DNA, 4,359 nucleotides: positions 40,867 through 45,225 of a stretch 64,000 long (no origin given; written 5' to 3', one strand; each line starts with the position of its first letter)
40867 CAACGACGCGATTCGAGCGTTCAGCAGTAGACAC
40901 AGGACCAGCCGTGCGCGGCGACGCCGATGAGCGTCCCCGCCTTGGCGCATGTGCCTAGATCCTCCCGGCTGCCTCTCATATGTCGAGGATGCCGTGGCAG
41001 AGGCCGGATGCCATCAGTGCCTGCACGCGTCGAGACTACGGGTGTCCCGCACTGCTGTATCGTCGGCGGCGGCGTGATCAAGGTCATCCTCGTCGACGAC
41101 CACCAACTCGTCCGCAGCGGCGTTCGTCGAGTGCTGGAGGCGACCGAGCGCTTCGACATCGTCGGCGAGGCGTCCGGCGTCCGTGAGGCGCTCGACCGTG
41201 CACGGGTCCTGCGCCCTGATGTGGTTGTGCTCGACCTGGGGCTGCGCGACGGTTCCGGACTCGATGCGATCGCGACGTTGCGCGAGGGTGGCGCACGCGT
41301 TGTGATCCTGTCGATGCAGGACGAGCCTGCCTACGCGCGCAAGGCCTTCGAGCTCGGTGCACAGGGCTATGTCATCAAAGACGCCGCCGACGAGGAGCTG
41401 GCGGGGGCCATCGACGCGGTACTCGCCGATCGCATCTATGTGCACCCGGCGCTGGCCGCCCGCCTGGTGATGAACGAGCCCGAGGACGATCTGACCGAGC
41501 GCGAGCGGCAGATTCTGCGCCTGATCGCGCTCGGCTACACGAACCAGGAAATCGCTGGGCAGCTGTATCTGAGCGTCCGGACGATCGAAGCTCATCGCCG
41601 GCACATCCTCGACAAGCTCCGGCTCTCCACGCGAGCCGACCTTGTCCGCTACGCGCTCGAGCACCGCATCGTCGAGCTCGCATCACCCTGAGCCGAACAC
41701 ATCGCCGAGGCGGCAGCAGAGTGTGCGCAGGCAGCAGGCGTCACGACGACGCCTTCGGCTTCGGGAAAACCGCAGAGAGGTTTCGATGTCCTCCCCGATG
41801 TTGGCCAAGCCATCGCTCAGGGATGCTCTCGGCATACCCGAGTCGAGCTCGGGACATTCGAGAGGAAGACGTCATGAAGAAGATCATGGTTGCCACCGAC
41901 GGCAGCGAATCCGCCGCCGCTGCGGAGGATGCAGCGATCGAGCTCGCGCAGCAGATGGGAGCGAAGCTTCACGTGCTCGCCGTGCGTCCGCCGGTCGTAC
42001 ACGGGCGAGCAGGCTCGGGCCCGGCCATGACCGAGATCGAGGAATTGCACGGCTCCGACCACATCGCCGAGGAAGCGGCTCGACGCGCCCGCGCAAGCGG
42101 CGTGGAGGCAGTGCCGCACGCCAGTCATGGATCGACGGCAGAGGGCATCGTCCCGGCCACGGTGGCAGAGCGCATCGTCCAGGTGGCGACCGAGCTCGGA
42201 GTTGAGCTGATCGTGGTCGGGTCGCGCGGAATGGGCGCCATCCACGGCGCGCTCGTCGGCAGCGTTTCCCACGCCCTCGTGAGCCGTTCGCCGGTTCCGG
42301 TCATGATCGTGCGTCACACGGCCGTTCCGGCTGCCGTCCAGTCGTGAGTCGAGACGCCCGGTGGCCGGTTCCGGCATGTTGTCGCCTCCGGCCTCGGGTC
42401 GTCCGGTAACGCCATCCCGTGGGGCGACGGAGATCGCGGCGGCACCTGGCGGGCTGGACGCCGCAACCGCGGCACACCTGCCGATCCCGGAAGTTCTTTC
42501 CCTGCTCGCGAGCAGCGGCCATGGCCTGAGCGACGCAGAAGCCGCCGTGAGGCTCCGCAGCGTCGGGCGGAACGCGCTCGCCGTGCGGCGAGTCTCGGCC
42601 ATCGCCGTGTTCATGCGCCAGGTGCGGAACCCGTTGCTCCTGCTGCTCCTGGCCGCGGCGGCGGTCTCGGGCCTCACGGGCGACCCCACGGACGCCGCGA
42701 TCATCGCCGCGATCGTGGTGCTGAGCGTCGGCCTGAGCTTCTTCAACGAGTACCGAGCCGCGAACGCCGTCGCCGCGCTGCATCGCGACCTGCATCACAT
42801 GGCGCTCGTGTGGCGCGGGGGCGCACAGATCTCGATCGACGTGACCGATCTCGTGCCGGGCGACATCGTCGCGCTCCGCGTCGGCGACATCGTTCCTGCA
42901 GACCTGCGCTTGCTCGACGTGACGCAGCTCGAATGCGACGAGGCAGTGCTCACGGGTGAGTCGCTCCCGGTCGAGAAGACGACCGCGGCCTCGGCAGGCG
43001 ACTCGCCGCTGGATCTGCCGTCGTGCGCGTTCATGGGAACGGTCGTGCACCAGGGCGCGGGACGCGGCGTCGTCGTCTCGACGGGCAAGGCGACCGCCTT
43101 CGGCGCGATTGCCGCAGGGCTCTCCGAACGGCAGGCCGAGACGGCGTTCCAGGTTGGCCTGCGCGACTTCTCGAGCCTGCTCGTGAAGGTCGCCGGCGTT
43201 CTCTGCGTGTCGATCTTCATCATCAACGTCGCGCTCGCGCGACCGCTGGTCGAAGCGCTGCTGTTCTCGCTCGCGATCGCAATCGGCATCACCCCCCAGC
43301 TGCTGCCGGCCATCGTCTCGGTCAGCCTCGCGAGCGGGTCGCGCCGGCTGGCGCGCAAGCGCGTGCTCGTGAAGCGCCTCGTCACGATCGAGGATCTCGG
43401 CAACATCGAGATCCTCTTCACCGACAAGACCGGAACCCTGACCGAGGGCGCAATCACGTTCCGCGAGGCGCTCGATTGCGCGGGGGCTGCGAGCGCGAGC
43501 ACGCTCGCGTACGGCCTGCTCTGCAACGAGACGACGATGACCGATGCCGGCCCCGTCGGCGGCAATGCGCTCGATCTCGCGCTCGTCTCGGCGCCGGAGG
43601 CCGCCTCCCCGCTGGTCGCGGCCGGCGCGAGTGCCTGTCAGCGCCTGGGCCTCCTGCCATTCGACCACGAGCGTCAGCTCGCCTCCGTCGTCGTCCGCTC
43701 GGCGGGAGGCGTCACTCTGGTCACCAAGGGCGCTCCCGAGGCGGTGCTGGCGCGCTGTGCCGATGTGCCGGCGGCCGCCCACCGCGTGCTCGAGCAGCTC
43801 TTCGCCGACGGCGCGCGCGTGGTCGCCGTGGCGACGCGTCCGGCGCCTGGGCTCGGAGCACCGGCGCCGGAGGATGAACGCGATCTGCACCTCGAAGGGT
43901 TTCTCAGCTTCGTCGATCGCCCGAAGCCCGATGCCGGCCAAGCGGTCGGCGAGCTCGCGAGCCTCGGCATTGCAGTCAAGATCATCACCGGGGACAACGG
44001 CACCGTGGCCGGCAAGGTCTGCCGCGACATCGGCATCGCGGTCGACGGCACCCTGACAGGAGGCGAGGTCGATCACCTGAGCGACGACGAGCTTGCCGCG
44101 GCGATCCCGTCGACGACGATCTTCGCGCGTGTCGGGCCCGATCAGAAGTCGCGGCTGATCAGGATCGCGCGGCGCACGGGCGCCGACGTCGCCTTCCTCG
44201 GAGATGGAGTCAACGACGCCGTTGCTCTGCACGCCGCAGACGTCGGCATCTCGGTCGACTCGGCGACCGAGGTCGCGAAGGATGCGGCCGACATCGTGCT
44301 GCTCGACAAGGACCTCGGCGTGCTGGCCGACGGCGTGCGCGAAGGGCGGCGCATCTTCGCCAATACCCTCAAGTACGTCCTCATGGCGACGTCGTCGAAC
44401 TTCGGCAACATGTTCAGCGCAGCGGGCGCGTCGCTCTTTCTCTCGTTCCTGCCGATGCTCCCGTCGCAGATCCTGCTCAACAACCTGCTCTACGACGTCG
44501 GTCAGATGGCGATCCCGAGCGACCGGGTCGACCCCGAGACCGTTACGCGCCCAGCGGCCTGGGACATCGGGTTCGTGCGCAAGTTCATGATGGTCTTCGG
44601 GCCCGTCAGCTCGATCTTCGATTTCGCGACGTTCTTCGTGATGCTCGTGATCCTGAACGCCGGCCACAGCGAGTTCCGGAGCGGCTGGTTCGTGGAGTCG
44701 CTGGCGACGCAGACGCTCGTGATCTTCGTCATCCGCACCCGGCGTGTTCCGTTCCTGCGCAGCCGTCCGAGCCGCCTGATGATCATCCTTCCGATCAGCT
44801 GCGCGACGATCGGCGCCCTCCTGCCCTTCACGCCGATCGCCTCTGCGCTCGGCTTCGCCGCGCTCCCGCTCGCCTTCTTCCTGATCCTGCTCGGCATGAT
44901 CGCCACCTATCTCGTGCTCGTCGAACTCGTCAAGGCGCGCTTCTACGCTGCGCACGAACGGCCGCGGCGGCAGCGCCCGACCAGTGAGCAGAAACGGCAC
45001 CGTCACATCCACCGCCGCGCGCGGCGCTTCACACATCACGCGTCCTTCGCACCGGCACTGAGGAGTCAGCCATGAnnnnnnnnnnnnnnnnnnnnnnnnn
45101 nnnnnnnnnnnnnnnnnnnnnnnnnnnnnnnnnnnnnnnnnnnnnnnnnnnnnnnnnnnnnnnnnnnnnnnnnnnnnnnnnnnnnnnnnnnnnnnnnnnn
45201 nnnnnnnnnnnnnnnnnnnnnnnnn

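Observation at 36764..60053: Recurring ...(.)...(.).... motif 75-115 bp upstream of most operons of the island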

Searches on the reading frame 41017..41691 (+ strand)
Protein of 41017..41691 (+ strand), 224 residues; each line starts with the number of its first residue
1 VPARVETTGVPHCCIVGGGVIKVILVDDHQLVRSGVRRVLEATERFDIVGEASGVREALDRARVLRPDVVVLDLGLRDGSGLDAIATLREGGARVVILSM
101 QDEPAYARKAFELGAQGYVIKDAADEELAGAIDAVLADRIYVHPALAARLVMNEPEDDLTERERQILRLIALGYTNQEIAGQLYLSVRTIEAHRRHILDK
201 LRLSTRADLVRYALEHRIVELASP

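Call 7: search_protein_families(library=pfam, proteins=[window:41017-41691:+])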
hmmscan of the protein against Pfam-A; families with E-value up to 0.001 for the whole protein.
window:41017-41691:+ (224 aa): 4 families
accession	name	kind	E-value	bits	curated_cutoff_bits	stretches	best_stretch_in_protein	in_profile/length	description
PF00072.30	Response_reg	-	1.8e-22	80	30.2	1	23-132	1-110/111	Response regulator receiver domain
PF00196.25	GerE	-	1.9e-18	66.3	23.5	1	158-213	2-57/57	Bacterial regulatory proteins, luxR family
PF08281.18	Sigma70_r4_2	-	2.6e-06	27.4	25.7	1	159-201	11-54/54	Sigma-70, region 4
PF04545.22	Sigma70_r4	-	8.3e-05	22.5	24.1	1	158-202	4-49/50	Sigma-70, region 4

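Call 9: find_related_loci(query=window:41017-41691:+, collection=genome_contigs, flank=10000)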
Query window:41017-41691:+ (224 aa) in genome_contigs; peptide patterns used: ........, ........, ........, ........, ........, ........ (x = any residue, [..] = any of these).
562 stretches matched a pattern; 385 encode a relative of the query (tblastn E <= 1e-3); the best 80 are kept; 80 distinct loci.
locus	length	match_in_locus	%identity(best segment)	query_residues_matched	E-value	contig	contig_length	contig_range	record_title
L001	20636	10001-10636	92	10-221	1e-119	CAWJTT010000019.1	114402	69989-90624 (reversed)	MAG: uncultured Actinomycetes bacterium isolate MFD09126.bin.2.24 genome assembly, contig: contig_21090, whole genome sh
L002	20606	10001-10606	91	20-221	3e-113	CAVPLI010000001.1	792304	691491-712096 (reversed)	MAG: uncultured Actinomycetes bacterium isolate MFD00392.bin.2.122 genome assembly, contig: contig_1454, whole genome sh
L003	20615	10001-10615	85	17-221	5e-111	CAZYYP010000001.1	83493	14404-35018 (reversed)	MAG TPA_asm: uncultured Gaiellales bacterium isolate binchicken_co54_467 genome assembly, contig: NODE_388_length_83493_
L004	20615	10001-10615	87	20-224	1e-109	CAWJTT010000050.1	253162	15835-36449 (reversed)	MAG: uncultured Actinomycetes bacterium isolate MFD09126.bin.2.24 genome assembly, contig: contig_621, whole genome shot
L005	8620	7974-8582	89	20-222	4e-110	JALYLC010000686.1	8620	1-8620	MAG: Actinomycetota bacterium isolate AFD bin29 SD1484-86_k127_398495, whole genome shotgun sequence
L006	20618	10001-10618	82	17-222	1e-105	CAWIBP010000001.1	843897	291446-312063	MAG: uncultured Actinomycetes bacterium isolate MFD01275.bin.2.76 genome assembly, contig: contig_11272, whole genome sh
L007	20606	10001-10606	85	20-221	3e-104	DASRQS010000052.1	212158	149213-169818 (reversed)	MAG TPA_asm: Gaiellales bacterium isolate SMAG_U4271 k141_27423, whole genome shotgun sequence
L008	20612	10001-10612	86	19-222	5e-102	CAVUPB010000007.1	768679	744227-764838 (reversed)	MAG: uncultured Actinomycetes bacterium isolate MFD05942.bin.1.384 genome assembly, contig: contig_43695, whole genome s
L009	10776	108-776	79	2-223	2e-101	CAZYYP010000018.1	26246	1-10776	MAG TPA_asm: uncultured Gaiellales bacterium isolate binchicken_co54_467 genome assembly, contig: NODE_3189_length_26246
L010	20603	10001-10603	85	19-219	1e-98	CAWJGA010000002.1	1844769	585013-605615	MAG: uncultured Actinomycetes bacterium isolate MFD01213.bin.3.342 genome assembly, contig: contig_1410, whole genome sh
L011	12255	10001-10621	70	17-223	3e-87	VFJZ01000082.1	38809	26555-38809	MAG: Actinomycetota bacterium isolate Bin_62_12 c_000001213227, whole genome shotgun sequence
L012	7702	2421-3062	69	12-224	2e-86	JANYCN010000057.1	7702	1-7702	MAG: Actinomycetes bacterium isolate 336R_metabinner_16 336R_k141_455897, whole genome shotgun sequence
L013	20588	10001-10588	70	22-216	5e-80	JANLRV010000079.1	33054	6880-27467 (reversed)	MAG: Actinomycetes bacterium isolate OTE_25_metabat_83 OTE_25_k141_3509627, whole genome shotgun sequence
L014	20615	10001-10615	69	17-221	1e-79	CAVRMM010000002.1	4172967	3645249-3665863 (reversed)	MAG: uncultured Actinomycetes bacterium isolate MFD01275.bin.2.67 genome assembly, contig: contig_1998, whole genome sho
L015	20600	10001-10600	71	22-221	6e-75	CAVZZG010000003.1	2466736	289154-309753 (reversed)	MAG: uncultured Actinomycetes bacterium isolate MFD02134.bin.1.216 genome assembly, contig: contig_6518, whole genome sh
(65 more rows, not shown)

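Call 18: search_solved_structures(query=window:41017-41691:+, show_alignments=2)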
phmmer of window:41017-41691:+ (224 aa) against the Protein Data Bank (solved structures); distinct sequences matched with E-value up to 0.001: 165 (the best 60 are shown).
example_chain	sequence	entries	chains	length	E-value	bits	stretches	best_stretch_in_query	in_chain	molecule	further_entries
5hev_A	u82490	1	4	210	2e-33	119.2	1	21-219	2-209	Response regulator protein VraR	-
7ve6_A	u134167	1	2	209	4.7e-31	111.4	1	21-219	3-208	Response regulator protein VraR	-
4gvp_A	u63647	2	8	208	5.7e-31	111.2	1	21-219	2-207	Response regulator protein vraR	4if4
1a04_A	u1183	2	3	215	4.5e-29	105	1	23-218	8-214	NITRATE/NITRITE RESPONSE REGULATOR PROTEIN NARL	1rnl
4ldz_A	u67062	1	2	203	4e-28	101.9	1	18-211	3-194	Transcriptional regulatory protein DesR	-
3c3w_A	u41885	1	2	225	9.7e-28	100.6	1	21-215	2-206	TWO COMPONENT TRANSCRIPTIONAL REGULATORY PROTEIN DEVR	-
4yn8_A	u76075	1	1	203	3.5e-25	92.3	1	19-218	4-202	Response regulator ChrA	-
3cz5_A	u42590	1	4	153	1.8e-24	89.9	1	21-151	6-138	Two-component response regulator, LuxR family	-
5f64_A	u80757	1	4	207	7.3e-20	74.9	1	21-218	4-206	Positive transcription regulator EvgA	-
8zwn_A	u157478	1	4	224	1.2e-19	74.2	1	22-218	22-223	DNA-binding transcriptional activator EvgA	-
4zmr_A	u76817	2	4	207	3.3e-19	72.8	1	18-214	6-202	Response regulator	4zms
4le0_A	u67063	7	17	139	5.2e-19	72.1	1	18-145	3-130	Transcriptional regulatory protein DesR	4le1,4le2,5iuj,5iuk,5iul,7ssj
4hye_A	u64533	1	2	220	7.4e-19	71.6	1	18-214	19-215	Response regulator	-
7ssi_C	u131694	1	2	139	1e-18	71.2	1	18-145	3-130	Transcriptional regulatory protein DesR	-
5vxn_A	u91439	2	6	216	6.3e-16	62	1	22-212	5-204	Transcriptional regulatory protein RcsB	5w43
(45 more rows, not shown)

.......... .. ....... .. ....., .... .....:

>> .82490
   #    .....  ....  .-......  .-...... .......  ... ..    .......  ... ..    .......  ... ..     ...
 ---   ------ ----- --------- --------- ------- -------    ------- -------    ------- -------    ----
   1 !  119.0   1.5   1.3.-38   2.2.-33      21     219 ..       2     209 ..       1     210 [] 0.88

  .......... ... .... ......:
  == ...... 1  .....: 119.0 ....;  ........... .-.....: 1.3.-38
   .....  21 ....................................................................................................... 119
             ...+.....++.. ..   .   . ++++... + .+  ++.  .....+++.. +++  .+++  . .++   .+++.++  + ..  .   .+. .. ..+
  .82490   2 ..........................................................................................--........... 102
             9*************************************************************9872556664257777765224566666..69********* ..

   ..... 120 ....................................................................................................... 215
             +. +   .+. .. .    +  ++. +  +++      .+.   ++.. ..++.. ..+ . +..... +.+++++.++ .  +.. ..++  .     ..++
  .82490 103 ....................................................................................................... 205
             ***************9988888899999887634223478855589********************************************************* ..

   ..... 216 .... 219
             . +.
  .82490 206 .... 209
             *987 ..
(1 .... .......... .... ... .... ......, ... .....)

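Call 62: search_protein_families(library=ncbifam, proteins=[window:41074-41691:+], max_evalue=0.00001)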
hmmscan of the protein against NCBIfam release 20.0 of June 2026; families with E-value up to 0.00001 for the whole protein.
window:41074-41691:+ (205 aa): 50 families (the best 25 are shown)
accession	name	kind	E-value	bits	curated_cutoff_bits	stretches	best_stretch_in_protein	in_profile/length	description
NF052445.1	RespRegMctR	equivalog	8.5e-53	178.8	300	1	2-199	2-204/205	two-component system response regulator MctR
NF011896.0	PRK15369.1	equivalog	3.6e-43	147.6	242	1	2-198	4-208/211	two component system response regulator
NF007935.0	PRK10651.1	equivalog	3.3e-38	131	250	1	3-198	8-214/216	two-component system response regulator NarL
NF047785.1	respo_reg_MadR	equivalog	1.7e-37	128.8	300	1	2-194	1-203/209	MadR family response regulator transcription factor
NF007018.1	PRK09483.1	equivalog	1.3e-36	126.3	280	1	1-201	1-210/217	UvrY/SirA/GacA family response regulator transcription factor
NF007685.0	PRK10360.1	equivalog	2.1e-34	119.1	258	1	1-193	1-191/196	response regulator transcription factor UhpA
NF007708.0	PRK10403.1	equivalog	1.1e-32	113.2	343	1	3-189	8-203/215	nitrate/nitrite response regulator protein NarP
NF007403.0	PRK09935.1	equivalog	3.3e-23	82.4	271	1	3-199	5-209/210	fimbria biosynthesis transcriptional regulator FimZ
NF007419.0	PRK09958.1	equivalog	7.7e-23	81.1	251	1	4-199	3-203/204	acid-sensing system DNA-binding response regulator EvgA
NF006900.1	PRK09390.1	equivalog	9.4e-20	71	255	1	3-197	6-200/203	response regulator FixJ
NF040749.1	tetrathio_RR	equivalog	5.8e-18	65.3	290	1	4-192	2-186/191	tetrathionate respiration response regulator TtrR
NF008098.0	PRK10840.1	equivalog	7.4e-18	64.8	235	1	2-193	4-204/216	response regulator transcription factor RcsB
NF008677.0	PRK11697.1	equivalog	1.2e-16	60.8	246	1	1-119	1-118/238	two-component system response regulator BtsR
NF001965.0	PRK00742.1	subfamily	5.4e-15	55.4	293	1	2-122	4-128/357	chemotaxis-specific protein-glutamate methyltransferase CheB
NF041830.1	RR_TF_ErdR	exception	4.4e-14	52.7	390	1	3-189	3-200/213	response regulator transcription factor ErdR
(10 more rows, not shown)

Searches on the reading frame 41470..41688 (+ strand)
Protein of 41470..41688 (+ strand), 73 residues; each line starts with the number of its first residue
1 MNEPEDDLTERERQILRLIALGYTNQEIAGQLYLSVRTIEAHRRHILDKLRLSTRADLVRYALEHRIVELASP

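Call 35: search_solved_structures(query=window:41470-41688:+, max_evalue=0.001)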
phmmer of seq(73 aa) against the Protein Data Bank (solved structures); distinct sequences matched with E-value up to 0.001: 35.
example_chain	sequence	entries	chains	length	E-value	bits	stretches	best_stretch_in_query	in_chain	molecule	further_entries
7ve4_A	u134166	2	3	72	1.6e-13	53.6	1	6-68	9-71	DNA-binding response regulator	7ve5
2rnj_A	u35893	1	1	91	3.4e-13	52.6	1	6-68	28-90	Response regulator protein vraR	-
4gvp_A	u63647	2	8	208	1.4e-12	50.7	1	6-68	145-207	Response regulator protein vraR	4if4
7ve6_A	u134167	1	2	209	1.4e-12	50.7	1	6-68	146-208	Response regulator protein VraR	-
4wt0_B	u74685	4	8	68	2.3e-12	50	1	6-67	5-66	Response regulator receiver domain protein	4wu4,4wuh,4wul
4wsz_A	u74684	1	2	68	3.2e-12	49.5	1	6-67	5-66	Response regulator receiver domain protein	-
5hev_A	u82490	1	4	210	7.4e-11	45.3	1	5-68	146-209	Response regulator protein VraR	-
2jpc_A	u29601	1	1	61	4.8e-10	42.7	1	11-69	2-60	SsrB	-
7vim_A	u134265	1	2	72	1.1e-09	41.6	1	5-66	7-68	Protein EsrB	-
8a5r_AAA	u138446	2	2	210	1.2e-09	41.4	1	8-66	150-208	Light-activated DNA-binding protein EL222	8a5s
3clo_A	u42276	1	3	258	1.7e-09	40.9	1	5-60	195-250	Transcriptional regulator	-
3p7n_A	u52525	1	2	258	2.6e-09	40.4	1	8-65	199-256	Sensor histidine kinase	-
8u3b_G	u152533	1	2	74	6.1e-09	39.2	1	6-67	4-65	Nitrate/nitrite response regulator protein NarL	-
1x3u_A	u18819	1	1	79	7.1e-09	39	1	7-63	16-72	Transcriptional regulatory protein fixJ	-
1je8_A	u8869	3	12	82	8.8e-09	38.7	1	6-67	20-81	Nitrate/Nitrite Response Regulator Protein NARL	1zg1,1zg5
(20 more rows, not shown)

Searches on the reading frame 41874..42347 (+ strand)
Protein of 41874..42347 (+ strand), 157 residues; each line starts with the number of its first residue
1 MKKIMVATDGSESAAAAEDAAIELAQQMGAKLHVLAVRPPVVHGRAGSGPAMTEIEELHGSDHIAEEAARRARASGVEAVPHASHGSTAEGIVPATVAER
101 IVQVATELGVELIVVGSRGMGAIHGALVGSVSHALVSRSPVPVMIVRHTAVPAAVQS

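Call 7: search_protein_families(library=pfam, proteins=[window:41874-42347:+])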
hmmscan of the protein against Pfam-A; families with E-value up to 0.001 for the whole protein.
window:41874-42347:+ (157 aa): 1 family
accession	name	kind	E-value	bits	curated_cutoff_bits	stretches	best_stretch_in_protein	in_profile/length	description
PF00582.32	Usp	-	4.3e-27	95.8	24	1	1-147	1-141/141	Universal stress protein family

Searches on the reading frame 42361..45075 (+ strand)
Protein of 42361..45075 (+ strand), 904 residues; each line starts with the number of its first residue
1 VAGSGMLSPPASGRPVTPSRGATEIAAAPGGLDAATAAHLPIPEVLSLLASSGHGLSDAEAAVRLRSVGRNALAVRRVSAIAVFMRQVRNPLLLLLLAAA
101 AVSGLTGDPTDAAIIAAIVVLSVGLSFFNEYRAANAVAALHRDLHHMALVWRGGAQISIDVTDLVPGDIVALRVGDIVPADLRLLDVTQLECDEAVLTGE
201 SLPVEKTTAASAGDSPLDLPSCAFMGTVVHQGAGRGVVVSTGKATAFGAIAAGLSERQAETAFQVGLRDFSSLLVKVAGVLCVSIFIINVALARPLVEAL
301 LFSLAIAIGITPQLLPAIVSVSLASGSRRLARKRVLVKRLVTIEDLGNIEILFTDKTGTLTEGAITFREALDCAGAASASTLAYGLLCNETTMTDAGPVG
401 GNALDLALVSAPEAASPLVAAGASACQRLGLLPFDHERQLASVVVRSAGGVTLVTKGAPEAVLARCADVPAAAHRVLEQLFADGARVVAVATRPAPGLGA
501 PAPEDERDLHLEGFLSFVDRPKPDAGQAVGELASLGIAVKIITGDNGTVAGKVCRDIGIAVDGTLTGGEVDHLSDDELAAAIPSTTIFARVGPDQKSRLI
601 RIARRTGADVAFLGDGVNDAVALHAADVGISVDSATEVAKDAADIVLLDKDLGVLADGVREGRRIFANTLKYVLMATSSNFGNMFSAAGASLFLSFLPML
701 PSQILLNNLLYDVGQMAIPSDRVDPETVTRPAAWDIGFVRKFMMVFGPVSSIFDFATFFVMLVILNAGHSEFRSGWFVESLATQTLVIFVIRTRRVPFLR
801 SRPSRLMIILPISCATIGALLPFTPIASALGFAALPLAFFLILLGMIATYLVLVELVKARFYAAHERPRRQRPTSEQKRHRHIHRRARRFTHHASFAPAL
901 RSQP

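Call 7: search_protein_families(library=pfam, proteins=[window:42361-45075:+])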
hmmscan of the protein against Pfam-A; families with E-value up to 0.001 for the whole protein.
window:42361-45075:+ (904 aa): 5 families
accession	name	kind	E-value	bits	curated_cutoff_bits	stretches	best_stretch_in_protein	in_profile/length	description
PF00122.25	E1-E2_ATPase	-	1.8e-42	145.3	28.1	1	146-333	5-181/181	E1-E2 ATPase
PF00689.26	Cation_ATPase_C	-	9.9e-21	74.7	27.3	1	696-859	1-174/175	Cation transporting ATPase, C-terminus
PF00690.31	Cation_ATPase_N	-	2.3e-14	53.3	20.4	1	38-103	2-69/69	Cation transporter/ATPase, N-terminus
PF13246.12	Cation_ATPase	-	9.2e-11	42.1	21.7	1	387-468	2-90/91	Cation transport ATPase (P-type)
PF00702.32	Hydrolase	-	4.8e-10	40.6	26.4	1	350-627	2-191/191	haloacid dehalogenase-like hydrolase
